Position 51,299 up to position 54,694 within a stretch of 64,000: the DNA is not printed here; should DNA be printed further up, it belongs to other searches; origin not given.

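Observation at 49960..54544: Wzm/Wzt ABC exporter coupled to a 1031-aa methyltransferase/coiled-coil/GT4/GT2 fusion, a possible single-polypeptide terminator-ruler-polymerase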

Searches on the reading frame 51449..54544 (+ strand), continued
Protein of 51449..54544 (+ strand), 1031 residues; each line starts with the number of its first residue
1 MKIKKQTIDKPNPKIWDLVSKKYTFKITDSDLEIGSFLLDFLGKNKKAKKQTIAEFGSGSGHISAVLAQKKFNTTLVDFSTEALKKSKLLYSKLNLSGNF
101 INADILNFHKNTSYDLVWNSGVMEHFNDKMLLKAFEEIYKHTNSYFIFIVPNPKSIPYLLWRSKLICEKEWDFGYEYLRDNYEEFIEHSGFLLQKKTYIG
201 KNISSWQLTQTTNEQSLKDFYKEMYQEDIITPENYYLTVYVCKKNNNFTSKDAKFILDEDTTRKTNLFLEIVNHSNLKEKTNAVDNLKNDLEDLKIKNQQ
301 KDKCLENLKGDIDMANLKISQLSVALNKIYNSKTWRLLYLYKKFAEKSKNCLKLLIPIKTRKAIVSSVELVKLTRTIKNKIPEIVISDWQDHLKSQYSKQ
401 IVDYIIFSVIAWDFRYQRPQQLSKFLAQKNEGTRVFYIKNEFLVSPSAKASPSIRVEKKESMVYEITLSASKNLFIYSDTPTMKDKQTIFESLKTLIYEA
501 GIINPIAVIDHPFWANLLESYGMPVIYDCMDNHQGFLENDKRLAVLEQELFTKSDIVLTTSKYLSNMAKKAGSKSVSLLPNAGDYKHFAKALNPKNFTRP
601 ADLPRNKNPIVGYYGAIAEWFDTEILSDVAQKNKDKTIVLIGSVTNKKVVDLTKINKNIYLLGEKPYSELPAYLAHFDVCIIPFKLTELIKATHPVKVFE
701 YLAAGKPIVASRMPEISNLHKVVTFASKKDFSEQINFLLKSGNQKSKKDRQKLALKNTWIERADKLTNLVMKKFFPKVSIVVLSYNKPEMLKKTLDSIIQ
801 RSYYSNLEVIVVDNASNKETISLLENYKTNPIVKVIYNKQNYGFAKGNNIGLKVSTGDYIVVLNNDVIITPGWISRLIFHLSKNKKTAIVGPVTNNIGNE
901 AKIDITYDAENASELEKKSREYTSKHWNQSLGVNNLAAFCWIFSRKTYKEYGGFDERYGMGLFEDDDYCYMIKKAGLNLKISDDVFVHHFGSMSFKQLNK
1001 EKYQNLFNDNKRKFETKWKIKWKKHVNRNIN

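Call 38: fold_search(model_id=the predicted structure, library=pdb)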
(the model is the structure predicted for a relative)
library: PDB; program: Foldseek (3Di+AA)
matches with E <= 10: 1969; with E <= 0.001: 1469
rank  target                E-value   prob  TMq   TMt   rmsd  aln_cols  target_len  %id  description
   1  6kih_A                2.9e-14  1.00  0.28  0.68   5.6       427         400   16  Sucrose-phosphate synthase (tll1590) from Thermosynechococcus elongatus (released 2020-05-27)
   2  3c4q_A                5.2e-14  1.00  0.29  0.71   5.2       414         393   13  Structure of the retaining glycosyltransferase MshA : The first step in mycothiol biosynthesis. Organism : Corynebacte (released 2008-04-01)
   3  6nqt_E                4.9e-13  1.00  0.20  0.41   6.2       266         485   17  GalNac-T2 soaked with UDP-sugar (released 2020-01-29)
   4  6e4r_A                8.0e-13  1.00  0.19  0.39   6.0       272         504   17  Crystal Structure of the Drosophila Melanogaster Polypeptide N-Acetylgalactosaminyl Transferase PGANT9B (released 2018-09-12)
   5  8ujf_A                1.4e-12  1.00  0.19  0.36   8.3       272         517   16  X-ray crystal structure of Toxoplasma gondii GalNAc-T3 in complex with UDP-GalNAc, Mn2+, and Muc5AC-3,13 (released 2024-05-15)
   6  6s22_A                1.8e-12  1.00  0.18  0.34   6.4       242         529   21  Crystal structure of the TgGalNAc-T3 in complex with UDP, manganese and FGF23c (released 2019-12-25)
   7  6e4q_D                1.9e-12  1.00  0.19  0.38   6.2       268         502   17  Crystal Structure of the Drosophila Melanogaster Polypeptide N-Acetylgalactosaminyl Transferase PGANT9A in Complex wit (released 2018-09-12)
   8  8uhv                  2.0e-12  1.00  0.18  0.34   9.2       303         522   16  X-ray crystal structure of Toxoplasma gondii Apo GalNAc-T3 (released 2024-05-15)
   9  8uhz                  2.2e-12  1.00  0.18  0.34   8.1       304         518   16  X-ray crystal structure of Toxoplasma gondii GalNAc-T3 in complex with Mn2+ (released 2024-05-15)
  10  8ujg_A                2.5e-12  1.00  0.18  0.34   7.9       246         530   18  X-ray crystal structure of Toxoplasma gondii GalNAc-T3 in complex with UDP-GalNAc, Mn2+, and the mono-glycopeptide Srs (released 2024-05-15)
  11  8ujg_B                2.5e-12  1.00  0.18  0.34   8.0       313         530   15  X-ray crystal structure of Toxoplasma gondii GalNAc-T3 in complex with UDP-GalNAc, Mn2+, and the mono-glycopeptide Srs (released 2024-05-15)
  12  6e4q_B                2.5e-12  1.00  0.18  0.36   8.3       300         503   17  Crystal Structure of the Drosophila Melanogaster Polypeptide N-Acetylgalactosaminyl Transferase PGANT9A in Complex wit (released 2018-09-12)
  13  6s24_A                2.8e-12  1.00  0.18  0.33   7.3       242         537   20  Crystal structure of the TgGalNAc-T3 in complex with UDP, manganese and the peptide 3 (released 2019-12-25)
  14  1xhb_A                2.8e-12  1.00  0.19  0.42   6.4       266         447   21  The Crystal Structure of UDP-GalNAc: polypeptide alpha-N-acetylgalactosaminyltransferase-T1 (released 2004-10-26)
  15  8ui1                  2.8e-12  1.00  0.18  0.34   9.6       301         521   16  X-ray crystal structure of Toxoplasma gondii GalNAc-T3 at pH 7.3 (released 2024-05-15)
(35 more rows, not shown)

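Call 40: search_protein_families(library=pfam, proteins=[L065:7339-8709:+, L058:7779-9101:+, L024:8409-9854:+, L008:8046-9317:+, L001:7239-7970:+, L006:14596-15324:-, L007:3587-4321:+, L009:2667-3407:+, L066:4576-5319:+, L028:1141-1884:+], max_evalue=0.001)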
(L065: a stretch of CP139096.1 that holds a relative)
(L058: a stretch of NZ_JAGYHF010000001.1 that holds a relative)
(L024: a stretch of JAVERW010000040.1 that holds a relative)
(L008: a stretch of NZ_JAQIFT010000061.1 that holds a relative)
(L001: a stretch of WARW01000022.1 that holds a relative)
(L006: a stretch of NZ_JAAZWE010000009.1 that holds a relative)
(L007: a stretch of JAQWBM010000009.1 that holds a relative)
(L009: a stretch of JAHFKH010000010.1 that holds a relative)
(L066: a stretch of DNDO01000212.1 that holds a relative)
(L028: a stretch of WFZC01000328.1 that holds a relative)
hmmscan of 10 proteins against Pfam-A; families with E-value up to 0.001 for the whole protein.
L065:7339-8709:+ (456 aa): 2 families
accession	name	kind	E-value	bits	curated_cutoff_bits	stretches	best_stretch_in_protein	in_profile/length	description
PF00005.33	ABC_tran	-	5.1e-22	79.4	25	1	54-186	1-136/137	ABC transporter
PF14524.12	Wzt_C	-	1.2e-16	61.4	30.4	1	309-444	4-140/143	Wzt C-terminal domain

L058:7779-9101:+ (440 aa): 4 families
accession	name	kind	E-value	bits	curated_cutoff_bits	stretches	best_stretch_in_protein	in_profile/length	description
PF00005.33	ABC_tran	-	1.9e-22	80.8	25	1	58-190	1-136/137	ABC transporter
PF14524.12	Wzt_C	-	3.7e-15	56.6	30.4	1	285-409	3-128/143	Wzt C-terminal domain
PF13304.12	AAA_21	-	0.00082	20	27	0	72-88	3-19/304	AAA domain, putative AbiEii toxin, Type IV TA system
PF13555.12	AAA_29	-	0.00098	19.3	27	0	62-86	16-40/61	P-loop containing region of AAA domain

L024:8409-9854:+ (481 aa): 5 families
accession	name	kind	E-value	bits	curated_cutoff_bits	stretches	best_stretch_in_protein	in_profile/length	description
PF00005.33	ABC_tran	-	5.9e-24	85.7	25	1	82-214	1-136/137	ABC transporter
PF14524.12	Wzt_C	-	2.3e-18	67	30.4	1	333-463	3-135/143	Wzt C-terminal domain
PF13555.12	AAA_29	-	3.4e-05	23.9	27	1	84-126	14-55/61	P-loop containing region of AAA domain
PF13476.12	AAA_23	-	0.00027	22.1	27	1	83-118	11-45/201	AAA domain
PF13304.12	AAA_21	-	0.00039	21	27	0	96-115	3-22/304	AAA domain, putative AbiEii toxin, Type IV TA system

L008:8046-9317:+ (423 aa): 3 families
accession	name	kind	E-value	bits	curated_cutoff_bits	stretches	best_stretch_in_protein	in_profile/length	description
PF00005.33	ABC_tran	-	2.1e-25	90.3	25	1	43-175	1-136/137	ABC transporter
PF14524.12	Wzt_C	-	5.8e-16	59.2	30.4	1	276-410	3-141/143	Wzt C-terminal domain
PF13555.12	AAA_29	-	9.9e-06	25.7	27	1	41-87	12-55/61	P-loop containing region of AAA domain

L001:7239-7970:+ (243 aa): 7 families
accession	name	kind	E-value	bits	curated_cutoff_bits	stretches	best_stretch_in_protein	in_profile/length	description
PF00005.33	ABC_tran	-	4.4e-25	89.3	25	1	44-175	1-135/137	ABC transporter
PF13304.12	AAA_21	-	5.2e-06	27.2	27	1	58-77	3-22/304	AAA domain, putative AbiEii toxin, Type IV TA system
PF13555.12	AAA_29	-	1e-05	25.6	27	1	48-82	16-50/61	P-loop containing region of AAA domain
PF02463.25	SMC_N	-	1.5e-05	25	40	0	41-83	10-53/220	RecF/RecN/SMC N terminal domain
PF13476.12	AAA_23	-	4.4e-05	24.6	27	1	41-80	7-45/201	AAA domain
PF00004.35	AAA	-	5e-05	24.2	21.2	0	59-212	3-115/131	ATPase family associated with various cellular activities (AAA)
PF13175.12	AAA_15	-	9.3e-05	22.6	32.1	1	38-214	8-125/374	AAA ATPase domain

L006:14596-15324:- (242 aa): 3 families
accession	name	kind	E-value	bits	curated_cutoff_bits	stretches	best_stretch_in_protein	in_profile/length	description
PF00005.33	ABC_tran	-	9.8e-21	75.2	25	1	45-176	1-135/137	ABC transporter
PF13555.12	AAA_29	-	0.0001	22.4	27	1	50-83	17-50/61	P-loop containing region of AAA domain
PF13304.12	AAA_21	-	0.00014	22.4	27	0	59-78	3-22/304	AAA domain, putative AbiEii toxin, Type IV TA system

L007:3587-4321:+ (244 aa): 3 families
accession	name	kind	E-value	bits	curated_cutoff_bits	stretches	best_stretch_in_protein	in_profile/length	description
PF00005.33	ABC_tran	-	1.1e-23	84.8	25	1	45-176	1-135/137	ABC transporter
PF13555.12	AAA_29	-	0.00023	21.3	27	1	50-76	17-43/61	P-loop containing region of AAA domain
PF13304.12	AAA_21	-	0.00041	21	27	0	59-78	3-22/304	AAA domain, putative AbiEii toxin, Type IV TA system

L009:2667-3407:+ (246 aa): 7 families
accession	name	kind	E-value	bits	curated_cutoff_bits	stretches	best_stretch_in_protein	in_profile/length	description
PF00005.33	ABC_tran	-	3.3e-23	83.2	25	1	44-175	1-135/137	ABC transporter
PF00004.35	AAA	-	4.7e-06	27.5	21.2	1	59-213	3-116/131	ATPase family associated with various cellular activities (AAA)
PF13304.12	AAA_21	-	1.5e-05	25.6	27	1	57-77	2-22/304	AAA domain, putative AbiEii toxin, Type IV TA system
PF02463.25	SMC_N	-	6.2e-05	23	40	1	38-86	7-57/220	RecF/RecN/SMC N terminal domain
PF13555.12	AAA_29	-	0.00013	22.1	27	1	49-81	17-49/61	P-loop containing region of AAA domain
PF13175.12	AAA_15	-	0.00017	21.8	32.1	1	43-223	13-134/374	AAA ATPase domain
PF13476.12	AAA_23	-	0.0004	21.5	27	1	46-76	12-41/201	AAA domain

L066:4576-5319:+ (247 aa): 4 families
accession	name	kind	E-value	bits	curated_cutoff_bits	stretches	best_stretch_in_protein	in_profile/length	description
PF00005.33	ABC_tran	-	3.6e-21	76.6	25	1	44-175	1-135/137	ABC transporter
PF13555.12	AAA_29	-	1.2e-05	25.4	27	1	45-82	13-50/61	P-loop containing region of AAA domain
PF13476.12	AAA_23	-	7.1e-05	24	27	1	35-78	1-43/201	AAA domain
PF13175.12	AAA_15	-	0.00036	20.7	32.1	1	35-78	5-47/374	AAA ATPase domain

L028:1141-1884:+ (247 aa): 2 families
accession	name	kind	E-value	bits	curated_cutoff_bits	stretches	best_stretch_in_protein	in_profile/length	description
PF00005.33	ABC_tran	-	1.8e-22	80.8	25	1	37-168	1-135/137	ABC transporter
PF13304.12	AAA_21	-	5.4e-05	23.8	27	0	51-70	3-22/304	AAA domain, putative AbiEii toxin, Type IV TA system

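Call 56: find_encoding_contigs(protein=P0002, flank=8000, max_places=1)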
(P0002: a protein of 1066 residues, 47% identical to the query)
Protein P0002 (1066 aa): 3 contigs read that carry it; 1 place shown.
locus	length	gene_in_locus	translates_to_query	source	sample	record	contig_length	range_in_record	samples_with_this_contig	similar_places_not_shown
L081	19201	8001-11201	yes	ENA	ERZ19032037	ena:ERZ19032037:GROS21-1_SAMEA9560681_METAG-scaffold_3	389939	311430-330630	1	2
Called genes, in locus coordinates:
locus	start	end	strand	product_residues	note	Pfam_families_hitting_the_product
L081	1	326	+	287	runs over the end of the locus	PF01739:CheR (faint), PF13489:Methyltransf_23, PF07021:MetW, PF13847:Methyltransf_31, PF08241:Methyltransf_11, PF08242:Methyltransf_12, PF13649:Methyltransf_25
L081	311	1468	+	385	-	PF13439:Glyco_transf_4 (weak)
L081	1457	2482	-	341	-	PF01073:3Beta_HSD, PF01370:Epimerase, PF02719:Polysacc_synt_2 (faint), PF04321:RmlD_sub_bind, PF16363:GDP_Man_Dehyd, PF07993:NAD_binding_4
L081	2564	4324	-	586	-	PF13431:TPR_17 (faint), PF13414:TPR_11 (faint), PF13424:TPR_12 (faint), PF00515:TPR_1 (weak), PF07719:TPR_2 (weak), PF13181:TPR_8 (weak), PF13428:TPR_14 (faint), PF14559:TPR_19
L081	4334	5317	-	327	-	PF01933:CofD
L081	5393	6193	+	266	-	PF01061:ABC2_membrane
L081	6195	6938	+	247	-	PF00005:ABC_tran, PF13555:AAA_29 (faint)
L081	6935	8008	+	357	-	PF02350:Epimerase_2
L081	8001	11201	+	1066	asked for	PF13489:Methyltransf_23, PF08241:Methyltransf_11, PF08242:Methyltransf_12, PF13649:Methyltransf_25, PF13847:Methyltransf_31, PF13692:Glyco_trans_1_4, PF00535:Glycos_transf_2, PF13641:Glyco_tranf_2_3, +1 more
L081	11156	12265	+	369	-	PF01757:Acyl_transf_3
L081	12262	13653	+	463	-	-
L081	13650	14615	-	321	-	PF01073:3Beta_HSD, PF01370:Epimerase, PF02719:Polysacc_synt_2, PF04321:RmlD_sub_bind, PF16363:GDP_Man_Dehyd, PF07993:NAD_binding_4 (weak)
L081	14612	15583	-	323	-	PF03706:LPG_synthase_TM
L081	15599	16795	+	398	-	PF13439:Glyco_transf_4 (weak), PF20706:GT4-conflict, PF00534:Glycos_transf_1, PF13692:Glyco_trans_1_4, PF13524:Glyco_trans_1_2 (weak)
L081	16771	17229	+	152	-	PF02643:DUF192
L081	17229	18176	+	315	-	PF00535:Glycos_transf_2, PF10111:Glyco_tranf_2_2, PF13641:Glyco_tranf_2_3, PF13632:Glyco_trans_2_3 (weak)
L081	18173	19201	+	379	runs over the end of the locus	PF13439:Glyco_transf_4, PF00534:Glycos_transf_1, PF13692:Glyco_trans_1_4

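Call 57: find_encoding_contigs(protein=P0003, flank=8000, max_places=1)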
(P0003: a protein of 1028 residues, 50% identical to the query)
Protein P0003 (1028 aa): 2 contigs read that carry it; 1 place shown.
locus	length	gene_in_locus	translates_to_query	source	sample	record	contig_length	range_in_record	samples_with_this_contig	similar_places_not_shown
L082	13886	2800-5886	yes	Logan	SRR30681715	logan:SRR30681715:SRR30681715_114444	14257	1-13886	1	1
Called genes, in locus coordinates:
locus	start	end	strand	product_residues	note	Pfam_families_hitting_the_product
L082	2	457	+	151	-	?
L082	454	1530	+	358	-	PF02350:Epimerase_2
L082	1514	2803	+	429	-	PF17101:Stealth_CR1, PF11380:Stealth_CR2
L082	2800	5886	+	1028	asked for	PF13649:Methyltransf_25 (weak), PF13847:Methyltransf_31, PF00534:Glycos_transf_1 (weak), PF13692:Glyco_trans_1_4, PF00535:Glycos_transf_2, PF13641:Glyco_tranf_2_3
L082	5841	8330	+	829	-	PF01757:Acyl_transf_3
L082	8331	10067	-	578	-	PF09913:DUF2142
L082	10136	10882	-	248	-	PF13489:Methyltransf_23, PF08241:Methyltransf_11, PF08242:Methyltransf_12 (weak), PF05891:Methyltransf_PK (faint)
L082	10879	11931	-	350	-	PF01408:GFO_IDH_MocA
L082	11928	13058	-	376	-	PF13439:Glyco_transf_4, PF00534:Glycos_transf_1, PF13692:Glyco_trans_1_4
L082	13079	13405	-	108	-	PF10066:DUF2304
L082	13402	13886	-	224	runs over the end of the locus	PF00535:Glycos_transf_2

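Call 58: find_encoding_contigs(protein=P0005, flank=8000, max_places=1)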
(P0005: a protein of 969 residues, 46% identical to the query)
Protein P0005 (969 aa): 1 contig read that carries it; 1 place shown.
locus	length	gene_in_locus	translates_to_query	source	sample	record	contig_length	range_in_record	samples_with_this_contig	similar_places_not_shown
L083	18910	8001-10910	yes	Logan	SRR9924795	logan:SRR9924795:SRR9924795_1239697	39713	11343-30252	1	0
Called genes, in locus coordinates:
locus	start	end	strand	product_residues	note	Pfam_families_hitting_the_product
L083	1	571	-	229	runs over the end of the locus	PF13489:Methyltransf_23, PF01209:Ubie_methyltran, PF02353:CMAS, PF05175:MTS, PF13847:Methyltransf_31, PF08241:Methyltransf_11, PF08242:Methyltransf_12, PF13649:Methyltransf_25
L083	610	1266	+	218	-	PF25087:GMPPB_C (faint), PF00132:Hexapep, PF14602:Hexapep_2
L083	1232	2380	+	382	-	PF00534:Glycos_transf_1, PF13692:Glyco_trans_1_4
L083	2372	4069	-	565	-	PF23914:TPR_CcmH_CycH (faint), PF13414:TPR_11 (faint), PF13431:TPR_17 (faint), PF07719:TPR_2 (faint), PF13174:TPR_6 (faint), PF13181:TPR_8 (faint), PF00515:TPR_1 (weak), PF14559:TPR_19 (weak), +3 more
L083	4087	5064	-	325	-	PF01933:CofD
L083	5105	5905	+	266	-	PF01061:ABC2_membrane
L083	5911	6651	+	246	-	PF02463:SMC_N (faint), PF00005:ABC_tran, PF13304:AAA_21 (faint)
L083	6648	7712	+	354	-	PF02350:Epimerase_2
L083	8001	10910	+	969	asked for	PF13489:Methyltransf_23, PF08241:Methyltransf_11, PF08242:Methyltransf_12, PF13649:Methyltransf_25, PF13847:Methyltransf_31, PF13692:Glyco_trans_1_4, PF00535:Glycos_transf_2, PF13641:Glyco_tranf_2_3, +2 more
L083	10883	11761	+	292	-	PF13489:Methyltransf_23, PF08241:Methyltransf_11 (weak), PF08242:Methyltransf_12 (faint)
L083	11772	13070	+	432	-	PF04055:Radical_SAM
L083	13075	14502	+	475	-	-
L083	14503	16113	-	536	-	-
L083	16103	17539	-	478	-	PF02310:B12-binding, PF04055:Radical_SAM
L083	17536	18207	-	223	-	PF00535:Glycos_transf_2, PF10111:Glyco_tranf_2_2 (weak), PF13641:Glyco_tranf_2_3 (weak)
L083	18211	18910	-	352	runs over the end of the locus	PF00583:Acetyltransf_1 (faint), PF13527:Acetyltransf_9 (weak)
